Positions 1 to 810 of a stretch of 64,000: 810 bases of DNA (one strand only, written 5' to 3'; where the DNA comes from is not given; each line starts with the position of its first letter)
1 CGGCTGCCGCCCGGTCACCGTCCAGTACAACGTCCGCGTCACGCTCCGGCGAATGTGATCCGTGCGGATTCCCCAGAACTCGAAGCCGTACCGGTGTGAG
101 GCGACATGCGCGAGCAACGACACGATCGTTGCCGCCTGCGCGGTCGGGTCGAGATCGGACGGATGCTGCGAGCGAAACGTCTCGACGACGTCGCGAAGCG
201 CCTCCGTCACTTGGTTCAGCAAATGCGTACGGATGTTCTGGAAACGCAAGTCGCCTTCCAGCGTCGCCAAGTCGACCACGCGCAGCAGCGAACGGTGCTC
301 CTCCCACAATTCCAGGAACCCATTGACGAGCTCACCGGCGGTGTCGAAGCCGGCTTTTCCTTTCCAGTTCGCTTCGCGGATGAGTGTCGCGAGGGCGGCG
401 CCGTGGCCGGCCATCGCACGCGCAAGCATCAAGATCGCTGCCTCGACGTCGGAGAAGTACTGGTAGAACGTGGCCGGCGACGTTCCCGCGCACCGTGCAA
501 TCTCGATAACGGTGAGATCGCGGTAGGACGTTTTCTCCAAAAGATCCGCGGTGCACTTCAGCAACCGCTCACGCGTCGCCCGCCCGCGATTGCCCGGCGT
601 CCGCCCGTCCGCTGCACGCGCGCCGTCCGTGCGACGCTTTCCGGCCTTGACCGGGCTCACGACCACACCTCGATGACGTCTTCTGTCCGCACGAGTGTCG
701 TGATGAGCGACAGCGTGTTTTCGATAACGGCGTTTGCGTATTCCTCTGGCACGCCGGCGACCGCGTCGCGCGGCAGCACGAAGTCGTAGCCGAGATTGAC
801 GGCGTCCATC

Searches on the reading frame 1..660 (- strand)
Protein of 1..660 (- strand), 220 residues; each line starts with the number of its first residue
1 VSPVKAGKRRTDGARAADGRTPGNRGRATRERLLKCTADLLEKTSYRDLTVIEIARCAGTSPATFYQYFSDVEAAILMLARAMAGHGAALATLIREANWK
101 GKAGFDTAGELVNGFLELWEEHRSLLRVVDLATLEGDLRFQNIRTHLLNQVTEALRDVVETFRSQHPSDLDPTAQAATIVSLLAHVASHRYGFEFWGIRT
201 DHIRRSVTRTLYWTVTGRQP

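Call 8: search_protein_families(library=pfam, proteins=[window:1-660:-])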
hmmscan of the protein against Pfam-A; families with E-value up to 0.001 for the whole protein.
window:1-660:- (220 aa): 2 families
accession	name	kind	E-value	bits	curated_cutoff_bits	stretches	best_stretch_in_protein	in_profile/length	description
PF19352.4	TetR_C_38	-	5.3e-39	133.8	23.9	1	90-220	1-133/135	Tetracyclin repressor-like, C-terminal domain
PF00440.29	TetR_N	-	9.6e-07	28.9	24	1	34-71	2-39/47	Bacterial regulatory proteins, tetR family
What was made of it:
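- On TetR-family repressor with a palindromic operator: TetR_C_38 has E = 5e-39 (call 8).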

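Call 24: search_solved_structures(query=window:1-660:-, max_evalue=0.001)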
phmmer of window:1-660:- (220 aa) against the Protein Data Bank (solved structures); distinct sequences matched with E-value up to 0.001: 11.
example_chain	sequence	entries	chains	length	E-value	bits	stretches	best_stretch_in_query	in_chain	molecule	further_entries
1t56_A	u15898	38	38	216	4.1e-06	29.8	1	19-130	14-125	EthR repressor | HTH-type transcriptional regulator EthR | TetR-family transcriptional regulatory repressor protein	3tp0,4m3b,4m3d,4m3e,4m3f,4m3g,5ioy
3g1m_A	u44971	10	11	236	4.2e-06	29.8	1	19-130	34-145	TRANSCRIPTIONAL REGULATORY REPRESSOR PROTEIN (TETR-FAMILY) ETHR | HTH-type transcriptional regulator EthR | Transcriptional regulatory repressor protein (TETR-f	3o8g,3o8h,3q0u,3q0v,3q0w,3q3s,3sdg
6hnz_A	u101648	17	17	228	4.5e-06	29.7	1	19-130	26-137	HTH-type transcriptional regulator EthR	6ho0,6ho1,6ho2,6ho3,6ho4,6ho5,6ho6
1u9n_A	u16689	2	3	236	4.6e-06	29.6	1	19-130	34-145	Transcriptional repressor EthR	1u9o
5eyr_A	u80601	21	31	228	4.7e-06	29.6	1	20-131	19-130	HTH-type transcriptional regulator EthR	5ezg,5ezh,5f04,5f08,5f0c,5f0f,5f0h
3g1o_A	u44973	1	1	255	5.1e-06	29.5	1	19-130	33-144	TRANSCRIPTIONAL REGULATORY REPRESSOR PROTEIN (TETR-FAMILY) ETHR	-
3g1l_A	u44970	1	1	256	5.2e-06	29.5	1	19-130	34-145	TRANSCRIPTIONAL REGULATORY REPRESSOR PROTEIN (TETR-FAMILY) ETHR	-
3qpl_A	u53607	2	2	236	6.6e-06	29.1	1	19-129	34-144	HTH-type transcriptional regulator EthR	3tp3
4uds_A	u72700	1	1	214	0.00014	24.8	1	26-81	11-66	MBDR REGULATOR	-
3lsj_A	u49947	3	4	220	0.00015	24.7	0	26-80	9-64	DesT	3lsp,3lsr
3dcf_A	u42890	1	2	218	0.00064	22.7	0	18-211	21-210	transcriptional regulator of the TetR/AcrR family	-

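Call 25: search_protein_families(library=ncbifam, proteins=[window:1-660:-], max_evalue=0.00001)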
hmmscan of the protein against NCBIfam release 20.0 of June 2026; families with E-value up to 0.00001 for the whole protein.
window:1-660:- (220 aa): 1 family
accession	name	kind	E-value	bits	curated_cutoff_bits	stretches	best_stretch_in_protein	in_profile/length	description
NF008402.0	PRK11202.1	equivalog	2e-07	30.9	151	1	29-182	12-161/211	HTH-type transcriptional repressor FabR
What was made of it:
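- Tried and rejected: The only hit is a sub-threshold one to FabR (call 25).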
